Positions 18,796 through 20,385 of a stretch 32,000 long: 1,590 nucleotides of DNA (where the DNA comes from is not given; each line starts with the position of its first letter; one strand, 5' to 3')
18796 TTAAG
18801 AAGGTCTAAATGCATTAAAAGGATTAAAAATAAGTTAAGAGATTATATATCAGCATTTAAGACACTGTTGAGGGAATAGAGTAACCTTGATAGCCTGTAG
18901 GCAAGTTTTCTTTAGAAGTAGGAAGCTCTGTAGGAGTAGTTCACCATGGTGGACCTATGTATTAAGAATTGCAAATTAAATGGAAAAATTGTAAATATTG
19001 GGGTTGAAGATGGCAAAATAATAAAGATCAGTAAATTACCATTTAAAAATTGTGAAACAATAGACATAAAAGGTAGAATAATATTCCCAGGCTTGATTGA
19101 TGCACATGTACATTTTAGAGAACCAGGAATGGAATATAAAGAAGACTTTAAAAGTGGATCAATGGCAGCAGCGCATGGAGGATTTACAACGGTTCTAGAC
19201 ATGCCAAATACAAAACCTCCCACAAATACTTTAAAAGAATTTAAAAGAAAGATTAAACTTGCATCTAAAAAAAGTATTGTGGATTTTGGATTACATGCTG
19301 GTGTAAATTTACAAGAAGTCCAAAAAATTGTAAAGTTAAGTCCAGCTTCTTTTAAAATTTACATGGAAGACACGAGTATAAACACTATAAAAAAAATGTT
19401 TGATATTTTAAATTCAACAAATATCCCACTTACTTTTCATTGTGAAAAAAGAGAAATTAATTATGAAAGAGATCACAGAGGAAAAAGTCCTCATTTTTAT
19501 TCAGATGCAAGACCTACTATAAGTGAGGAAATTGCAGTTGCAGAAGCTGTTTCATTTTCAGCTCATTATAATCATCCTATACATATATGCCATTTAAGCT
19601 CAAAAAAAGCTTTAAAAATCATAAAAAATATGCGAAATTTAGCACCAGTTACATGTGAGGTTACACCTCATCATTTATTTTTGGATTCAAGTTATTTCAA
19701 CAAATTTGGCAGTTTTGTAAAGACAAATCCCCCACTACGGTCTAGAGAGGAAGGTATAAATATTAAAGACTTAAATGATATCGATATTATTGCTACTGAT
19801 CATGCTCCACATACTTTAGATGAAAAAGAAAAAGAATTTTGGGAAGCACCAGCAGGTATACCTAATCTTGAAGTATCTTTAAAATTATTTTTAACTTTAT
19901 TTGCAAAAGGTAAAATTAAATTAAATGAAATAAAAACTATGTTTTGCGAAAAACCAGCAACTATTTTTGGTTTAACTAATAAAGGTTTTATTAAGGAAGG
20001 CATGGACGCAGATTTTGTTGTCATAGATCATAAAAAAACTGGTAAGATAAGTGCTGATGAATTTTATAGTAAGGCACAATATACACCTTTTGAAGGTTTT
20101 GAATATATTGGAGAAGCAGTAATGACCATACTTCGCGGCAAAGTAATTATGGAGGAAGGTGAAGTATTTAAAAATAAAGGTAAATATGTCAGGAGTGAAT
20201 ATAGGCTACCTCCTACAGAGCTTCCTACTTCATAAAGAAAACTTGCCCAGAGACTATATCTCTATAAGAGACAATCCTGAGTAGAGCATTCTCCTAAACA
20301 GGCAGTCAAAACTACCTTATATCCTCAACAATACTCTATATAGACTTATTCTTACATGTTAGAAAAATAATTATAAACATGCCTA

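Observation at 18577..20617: A single housekeeping gene (pyrC) is bracketed by long imperfect inverted repeats, each carrying an inward-facing promoter-leader module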

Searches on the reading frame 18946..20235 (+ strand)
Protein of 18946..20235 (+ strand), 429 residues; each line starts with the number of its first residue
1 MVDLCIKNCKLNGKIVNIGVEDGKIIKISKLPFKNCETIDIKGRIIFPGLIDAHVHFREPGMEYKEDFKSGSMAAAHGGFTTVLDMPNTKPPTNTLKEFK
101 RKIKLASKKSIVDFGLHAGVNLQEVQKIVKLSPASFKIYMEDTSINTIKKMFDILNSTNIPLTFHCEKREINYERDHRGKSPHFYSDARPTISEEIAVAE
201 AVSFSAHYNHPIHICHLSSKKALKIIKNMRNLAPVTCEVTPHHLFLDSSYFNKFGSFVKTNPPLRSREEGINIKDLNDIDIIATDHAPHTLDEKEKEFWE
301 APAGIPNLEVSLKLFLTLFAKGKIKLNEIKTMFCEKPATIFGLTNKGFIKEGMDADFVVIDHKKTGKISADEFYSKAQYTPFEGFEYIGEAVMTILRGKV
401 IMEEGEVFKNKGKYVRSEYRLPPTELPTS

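Call 9: search_protein_families(library=pfam, proteins=[window:18946-20235:+])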
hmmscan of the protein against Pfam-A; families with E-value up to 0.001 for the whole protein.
window:18946-20235:+ (429 aa): 2 families
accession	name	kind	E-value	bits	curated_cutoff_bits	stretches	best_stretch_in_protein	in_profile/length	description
PF01979.26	Amidohydro_1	-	1.3e-24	87.5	25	1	45-400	1-344/345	Amidohydrolase family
PF07969.17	Amidohydro_3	-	5.9e-14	52.8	29.7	2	322-401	405-471/472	Amidohydrolase family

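Call 10: find_encoding_contigs(protein=window:18946-20235:+, flank=10000, max_places=6)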
Protein window:18946-20235:+ (429 aa): 6 contigs read that carry it; 6 places shown.
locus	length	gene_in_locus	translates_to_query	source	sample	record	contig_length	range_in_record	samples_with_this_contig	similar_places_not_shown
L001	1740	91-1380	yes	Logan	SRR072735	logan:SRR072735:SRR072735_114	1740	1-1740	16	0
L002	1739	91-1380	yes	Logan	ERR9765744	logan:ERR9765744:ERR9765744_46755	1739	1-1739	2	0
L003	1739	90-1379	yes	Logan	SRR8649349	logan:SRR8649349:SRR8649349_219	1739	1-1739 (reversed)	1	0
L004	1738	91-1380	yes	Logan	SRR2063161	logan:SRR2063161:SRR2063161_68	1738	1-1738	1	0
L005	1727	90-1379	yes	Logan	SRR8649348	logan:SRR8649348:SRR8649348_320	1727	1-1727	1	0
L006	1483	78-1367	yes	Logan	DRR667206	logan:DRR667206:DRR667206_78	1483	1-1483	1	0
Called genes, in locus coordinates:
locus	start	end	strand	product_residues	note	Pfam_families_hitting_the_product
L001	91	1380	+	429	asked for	PF01979:Amidohydro_1, PF12890:DHOase, PF07969:Amidohydro_3 (weak)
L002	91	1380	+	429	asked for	PF01979:Amidohydro_1, PF12890:DHOase, PF07969:Amidohydro_3 (weak)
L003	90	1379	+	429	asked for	PF01979:Amidohydro_1, PF12890:DHOase, PF07969:Amidohydro_3 (weak)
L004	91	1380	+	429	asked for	PF01979:Amidohydro_1, PF12890:DHOase, PF07969:Amidohydro_3 (weak)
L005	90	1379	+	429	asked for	PF01979:Amidohydro_1, PF12890:DHOase, PF07969:Amidohydro_3 (weak)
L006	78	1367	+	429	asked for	PF01979:Amidohydro_1, PF12890:DHOase, PF07969:Amidohydro_3 (weak)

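Call 12: find_related_loci(query=window:18946-20235:+, collection=genome_contigs, flank=3000)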
Query window:18946-20235:+ (429 aa) in genome_contigs; peptide patterns used: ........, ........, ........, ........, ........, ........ (x = any residue, [..] = any of these).
81 stretches matched a pattern; 1 encode a relative of the query (tblastn E <= 1e-3); 1 distinct loci.
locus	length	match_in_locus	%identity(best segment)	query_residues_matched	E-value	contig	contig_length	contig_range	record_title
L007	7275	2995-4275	48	1-415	7e-128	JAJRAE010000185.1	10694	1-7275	MAG: Methanobacterium sp. isolate OWC_0004 OWC_0004_k121_4578326, whole genome shotgun sequence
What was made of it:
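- On MITE / IS-derived repeat: The rest of the 1.24-Mb genome was not available, because the genome scan did not return it (call 12).
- Tried and rejected: It returned only one Methanobacterium MAG at 48% identity, not the source genome (call 12).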

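Call 13: find_homologous_proteins(query=window:18946-20235:+, max_evalue=1e-40)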
Query window:18946-20235:+ (429 aa): 7397 proteins with E <= 1e-40 among 8000 candidates; the best 120 are listed.
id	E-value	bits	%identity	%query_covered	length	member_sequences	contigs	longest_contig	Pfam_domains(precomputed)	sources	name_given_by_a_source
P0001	1.0e-245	833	100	86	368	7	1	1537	PF07969.18,PF01979.27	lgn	-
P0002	9.7e-181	619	65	98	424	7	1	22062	PF07969.18,PF12890.14,PF01979.27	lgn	-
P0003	9.5e-180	616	66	95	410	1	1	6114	PF07969.18,PF12890.14,PF01979.27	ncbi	-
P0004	3.6e-179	614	64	98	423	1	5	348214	PF07969.18,PF12890.14,PF01979.27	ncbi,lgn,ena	-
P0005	9.9e-179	613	64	98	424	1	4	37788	PF07969.18,PF12890.14,PF01979.27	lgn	-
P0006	1.0e-178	613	64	98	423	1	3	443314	PF07969.18,PF12890.14,PF01979.27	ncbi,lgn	ncbi:MAG: dihydroorotase [Methanothermobacter tenebrarum]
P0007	1.0e-178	613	64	98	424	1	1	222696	PF07969.18,PF12890.14,PF01979.27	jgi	-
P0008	5.0e-178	610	64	98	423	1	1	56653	PF07969.18,PF12890.14,PF01979.27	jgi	-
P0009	9.1e-176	603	65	98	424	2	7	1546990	PF07969.18,PF12890.14,PF01979.27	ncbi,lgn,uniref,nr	ncbi:dihydroorotase [Methanothermobacter tenebrarum]|uniref:Dihydroorotase n=1 Tax=Methanothermobact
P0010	8.4e-174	596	64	98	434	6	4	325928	PF07969.18,PF12890.14,PF01979.27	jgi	-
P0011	1.0e-172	593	64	98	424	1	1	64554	PF07969.18,PF12890.14,PF01979.27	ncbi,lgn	ncbi:MAG: dihydroorotase [Methanothermobacter sp.]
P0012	1.7e-172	592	64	98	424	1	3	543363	PF07969.18,PF12890.14,PF01979.27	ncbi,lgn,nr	ncbi:MAG: dihydroorotase [Methanothermobacter sp.]|nr:dihydroorotase [Methanothermobacter sp.]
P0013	1.0e-171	590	64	98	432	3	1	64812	PF07969.18,PF12890.14,PF01979.27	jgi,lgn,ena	-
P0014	1.6e-170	586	63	98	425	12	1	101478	PF07969.18,PF12890.14,PF01979.27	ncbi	ncbi:MAG: dihydroorotase family protein [Methanobacteriales archaeon]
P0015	1.9e-155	536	56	97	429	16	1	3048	PF07969.18,PF12890.14,PF01979.27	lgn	-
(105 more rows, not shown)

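Call 14: list_cluster_members(proteins=[window:18946-20235:+, window:20634-21404:-, window:16403-18292:-])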
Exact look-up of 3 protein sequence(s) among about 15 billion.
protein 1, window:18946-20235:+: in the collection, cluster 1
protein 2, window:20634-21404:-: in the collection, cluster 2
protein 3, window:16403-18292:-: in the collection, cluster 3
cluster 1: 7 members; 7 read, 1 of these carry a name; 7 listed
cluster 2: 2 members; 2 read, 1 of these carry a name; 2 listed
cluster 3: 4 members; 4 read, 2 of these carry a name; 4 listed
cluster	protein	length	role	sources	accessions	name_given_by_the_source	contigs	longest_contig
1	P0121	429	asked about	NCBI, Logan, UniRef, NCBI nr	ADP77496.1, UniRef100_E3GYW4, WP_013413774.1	dihydroorotase, multifunctional complex type [Methanothermus fervidus DSM 2088] | Dihydroorotase n=1 Tax=Methanothermus fervidus (strain ATCC 43054 / DSM 2088 / JCM 10308 ... | dihydroorotase family protein [Methanothermus fervidus]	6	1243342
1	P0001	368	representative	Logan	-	-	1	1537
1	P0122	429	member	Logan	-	-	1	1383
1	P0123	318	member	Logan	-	-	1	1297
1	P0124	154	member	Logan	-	-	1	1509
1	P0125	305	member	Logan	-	-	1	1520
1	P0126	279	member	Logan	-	-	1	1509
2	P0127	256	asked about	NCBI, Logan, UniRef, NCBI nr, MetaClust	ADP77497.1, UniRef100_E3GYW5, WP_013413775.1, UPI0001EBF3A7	5-carboxymethyl-2-hydroxymuconateDelta-isomerase [Methanothermus fervidus DSM 2088] | 5-carboxymethyl-2-hydroxymuconateDelta-isomerase n=1 Tax=Methanothermus fervidus (strain ... | fumarylacetoacetate hydrolase family protein [Methanothermus fervidus]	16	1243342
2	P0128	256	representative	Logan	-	-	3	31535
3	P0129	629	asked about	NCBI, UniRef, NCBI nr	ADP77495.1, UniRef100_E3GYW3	nitrite and sulphite reductase 4Fe-4S region [Methanothermus fervidus DSM 2088] | Nitrite and sulphite reductase 4Fe-4S region n=1 Tax=Methanothermus fervidus (strain ATCC ...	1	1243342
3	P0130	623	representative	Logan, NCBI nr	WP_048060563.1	Coenzyme F420 hydrogenase/dehydrogenase, beta subunit C-terminal domain [Methanothermus ...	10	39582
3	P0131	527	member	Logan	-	-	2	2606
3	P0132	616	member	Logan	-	-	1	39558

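Call 15: find_encoding_contigs(protein=P0002, flank=4000, max_places=3)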
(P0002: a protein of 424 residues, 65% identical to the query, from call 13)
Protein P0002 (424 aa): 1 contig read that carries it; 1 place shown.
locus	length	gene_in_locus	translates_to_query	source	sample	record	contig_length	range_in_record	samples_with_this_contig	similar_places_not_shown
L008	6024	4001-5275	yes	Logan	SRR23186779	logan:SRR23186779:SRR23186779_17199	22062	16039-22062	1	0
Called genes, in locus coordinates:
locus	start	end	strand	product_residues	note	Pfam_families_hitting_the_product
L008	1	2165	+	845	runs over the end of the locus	PF01074:Glyco_hydro_38N, PF03065:Glyco_hydro_57 (weak), PF09261:Alpha-mann_mid, PF07748:Glyco_hydro_38C, PF17677:Glyco_hydro38C2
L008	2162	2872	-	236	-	PF00254:FKBP_C, PF22199:FKBP26_IF, PF18046:FKBP26_C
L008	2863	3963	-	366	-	PF05636:HIGH_NTase1, PF16581:HIGH_NTase1_ass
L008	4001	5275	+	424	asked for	PF01979:Amidohydro_1, PF12890:DHOase, PF07969:Amidohydro_3 (weak)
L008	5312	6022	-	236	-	?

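Call 16: find_encoding_contigs(protein=P0128, flank=10000, max_places=6)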
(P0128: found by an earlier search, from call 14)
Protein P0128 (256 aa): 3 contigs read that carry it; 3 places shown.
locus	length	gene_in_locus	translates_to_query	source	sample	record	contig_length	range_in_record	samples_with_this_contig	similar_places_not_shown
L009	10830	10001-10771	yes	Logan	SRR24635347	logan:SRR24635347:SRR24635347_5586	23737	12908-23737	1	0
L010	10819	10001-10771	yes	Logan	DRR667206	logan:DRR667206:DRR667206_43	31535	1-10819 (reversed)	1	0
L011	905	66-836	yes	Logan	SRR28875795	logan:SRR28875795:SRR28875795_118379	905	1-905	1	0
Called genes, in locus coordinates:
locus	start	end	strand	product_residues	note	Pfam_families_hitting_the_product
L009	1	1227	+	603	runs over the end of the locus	PF09843:DUF2070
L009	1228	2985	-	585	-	PF04041:Glyco_hydro_130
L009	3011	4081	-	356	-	PF04041:Glyco_hydro_130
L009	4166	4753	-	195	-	PF19810:HFX_2341_N, PF01978:TrmB (weak), PF01022:HTH_5, PF08279:HTH_11 (weak), PF13412:HTH_24 (weak), PF13518:HTH_28 (weak)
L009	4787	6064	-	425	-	PF01979:Amidohydro_1, PF07969:Amidohydro_3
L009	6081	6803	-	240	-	PF01702:TGT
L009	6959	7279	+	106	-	PF19094:EMC6_arch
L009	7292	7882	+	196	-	PF05683:Fumerase_C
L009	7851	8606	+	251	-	PF19799:DUF6282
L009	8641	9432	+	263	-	PF00590:TP_methylase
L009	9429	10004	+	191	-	PF00891:Methyltransf_2, PF01209:Ubie_methyltran, PF05175:MTS, PF06325:PrmA, PF13847:Methyltransf_31, PF08241:Methyltransf_11, PF08242:Methyltransf_12, PF13649:Methyltransf_25, +4 more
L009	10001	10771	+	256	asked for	PF01557:FAA_hydrolase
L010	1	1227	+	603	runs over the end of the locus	PF09843:DUF2070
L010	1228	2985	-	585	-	PF04041:Glyco_hydro_130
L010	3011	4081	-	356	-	PF04041:Glyco_hydro_130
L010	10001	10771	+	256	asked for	PF01557:FAA_hydrolase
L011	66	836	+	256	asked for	PF01557:FAA_hydrolase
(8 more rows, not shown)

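Call 17: find_encoding_contigs(protein=P0130, flank=10000, max_places=8)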
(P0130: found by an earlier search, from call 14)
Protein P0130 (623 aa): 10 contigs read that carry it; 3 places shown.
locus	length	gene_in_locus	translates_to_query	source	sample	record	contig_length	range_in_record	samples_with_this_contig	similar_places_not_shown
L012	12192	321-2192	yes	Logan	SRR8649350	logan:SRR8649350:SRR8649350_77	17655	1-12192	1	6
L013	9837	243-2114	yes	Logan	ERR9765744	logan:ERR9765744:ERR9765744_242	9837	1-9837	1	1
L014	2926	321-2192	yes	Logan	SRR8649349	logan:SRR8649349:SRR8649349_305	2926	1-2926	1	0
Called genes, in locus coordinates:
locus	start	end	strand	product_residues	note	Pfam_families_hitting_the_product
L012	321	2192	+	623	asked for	PF04422:FrhB_FdhB_N, PF04432:FrhB_FdhB_C, PF03460:NIR_SIR_ferr, PF01077:NIR_SIR, PF25160:LdpA_Fe-S-bd (weak), PF00037:Fer4, PF12797:Fer4_2 (weak), PF13237:Fer4_10, +9 more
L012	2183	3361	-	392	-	PF04422:FrhB_FdhB_N, PF04432:FrhB_FdhB_C, PF12797:Fer4_2 (faint)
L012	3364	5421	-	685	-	PF04879:Molybdop_Fe4S4, PF00384:Molybdopterin, PF01568:Molydop_binding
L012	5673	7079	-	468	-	PF00171:Aldedh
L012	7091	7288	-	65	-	PF04021:Class_IIIsignal (weak)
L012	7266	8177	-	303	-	PF00482:T2SSF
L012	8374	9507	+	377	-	PF04055:Radical_SAM, PF19288:CofH_C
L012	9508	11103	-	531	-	PF23613:ELP3_N, PF04055:Radical_SAM, PF16199:Radical_SAM_C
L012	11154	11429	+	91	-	PF05239:PRC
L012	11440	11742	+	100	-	PF09871:DUF2098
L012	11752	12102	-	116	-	PF09888:DUF2115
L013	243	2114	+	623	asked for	PF04422:FrhB_FdhB_N, PF04432:FrhB_FdhB_C, PF03460:NIR_SIR_ferr, PF01077:NIR_SIR, PF25160:LdpA_Fe-S-bd (weak), PF00037:Fer4, PF12797:Fer4_2 (weak), PF13237:Fer4_10, +9 more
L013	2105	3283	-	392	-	PF04422:FrhB_FdhB_N, PF04432:FrhB_FdhB_C, PF12797:Fer4_2 (faint)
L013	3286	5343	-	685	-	PF04879:Molybdop_Fe4S4, PF00384:Molybdopterin, PF01568:Molydop_binding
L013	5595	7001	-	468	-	PF00171:Aldedh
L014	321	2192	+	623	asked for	PF04422:FrhB_FdhB_N, PF04432:FrhB_FdhB_C, PF03460:NIR_SIR_ferr, PF01077:NIR_SIR, PF25160:LdpA_Fe-S-bd (weak), PF00037:Fer4, PF12797:Fer4_2 (weak), PF13237:Fer4_10, +9 more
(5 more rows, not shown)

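Call 28: find_encoding_contigs(protein=P0009, flank=5000, max_places=2)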
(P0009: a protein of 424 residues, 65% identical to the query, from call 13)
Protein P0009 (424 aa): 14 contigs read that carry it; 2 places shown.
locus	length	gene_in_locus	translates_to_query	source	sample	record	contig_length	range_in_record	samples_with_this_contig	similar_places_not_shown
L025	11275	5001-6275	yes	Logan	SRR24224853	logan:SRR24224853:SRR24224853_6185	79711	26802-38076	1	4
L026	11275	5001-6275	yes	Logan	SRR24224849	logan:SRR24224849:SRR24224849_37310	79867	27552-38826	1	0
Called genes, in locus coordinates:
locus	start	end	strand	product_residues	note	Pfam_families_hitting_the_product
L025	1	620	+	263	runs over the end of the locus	PF00702:Hydrolase (faint), PF05116:S6PP (faint), PF08282:Hydrolase_3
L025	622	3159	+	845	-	PF01074:Glyco_hydro_38N, PF03065:Glyco_hydro_57 (weak), PF09261:Alpha-mann_mid, PF07748:Glyco_hydro_38C, PF17677:Glyco_hydro38C2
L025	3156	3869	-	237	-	PF00254:FKBP_C, PF22199:FKBP26_IF, PF18046:FKBP26_C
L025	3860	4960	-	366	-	PF05636:HIGH_NTase1, PF16581:HIGH_NTase1_ass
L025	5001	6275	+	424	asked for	PF01979:Amidohydro_1, PF12890:DHOase, PF07969:Amidohydro_3 (weak)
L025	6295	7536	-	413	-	-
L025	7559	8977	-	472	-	PF27537:HoxH, PF00374:NiFeSe_Hases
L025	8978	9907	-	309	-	PF01058:Oxidored_q6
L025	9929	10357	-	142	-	PF02662:FlpD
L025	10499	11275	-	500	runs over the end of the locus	PF10113:Fibrillarin_2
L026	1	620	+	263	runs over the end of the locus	PF00702:Hydrolase (faint), PF05116:S6PP (faint), PF08282:Hydrolase_3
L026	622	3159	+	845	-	PF01074:Glyco_hydro_38N, PF03065:Glyco_hydro_57 (weak), PF09261:Alpha-mann_mid, PF07748:Glyco_hydro_38C, PF17677:Glyco_hydro38C2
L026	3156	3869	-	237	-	PF00254:FKBP_C, PF22199:FKBP26_IF, PF18046:FKBP26_C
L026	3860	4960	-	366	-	PF05636:HIGH_NTase1, PF16581:HIGH_NTase1_ass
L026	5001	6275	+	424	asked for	PF01979:Amidohydro_1, PF12890:DHOase, PF07969:Amidohydro_3 (weak)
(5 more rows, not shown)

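Call 29: find_encoding_contigs(protein=P0014, flank=5000, max_places=2)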
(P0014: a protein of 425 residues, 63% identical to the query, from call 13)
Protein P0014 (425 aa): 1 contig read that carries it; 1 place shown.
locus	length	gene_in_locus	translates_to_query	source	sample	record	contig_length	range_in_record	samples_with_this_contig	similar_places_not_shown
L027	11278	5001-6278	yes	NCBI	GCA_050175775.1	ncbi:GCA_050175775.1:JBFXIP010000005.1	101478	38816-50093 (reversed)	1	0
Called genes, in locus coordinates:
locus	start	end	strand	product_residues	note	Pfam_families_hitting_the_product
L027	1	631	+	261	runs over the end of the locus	PF00702:Hydrolase (faint), PF05116:S6PP (faint), PF08282:Hydrolase_3, PF13344:Hydrolase_6 (faint)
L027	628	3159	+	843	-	PF01074:Glyco_hydro_38N, PF03065:Glyco_hydro_57 (weak), PF09261:Alpha-mann_mid, PF07748:Glyco_hydro_38C, PF17677:Glyco_hydro38C2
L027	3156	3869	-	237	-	PF00254:FKBP_C, PF22199:FKBP26_IF, PF18046:FKBP26_C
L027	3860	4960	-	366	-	PF05636:HIGH_NTase1, PF16581:HIGH_NTase1_ass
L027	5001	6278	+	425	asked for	PF01979:Amidohydro_1, PF12890:DHOase, PF07969:Amidohydro_3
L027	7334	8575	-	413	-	-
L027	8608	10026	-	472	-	PF27537:HoxH, PF00374:NiFeSe_Hases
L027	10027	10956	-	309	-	PF01058:Oxidored_q6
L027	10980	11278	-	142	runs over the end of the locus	PF02662:FlpD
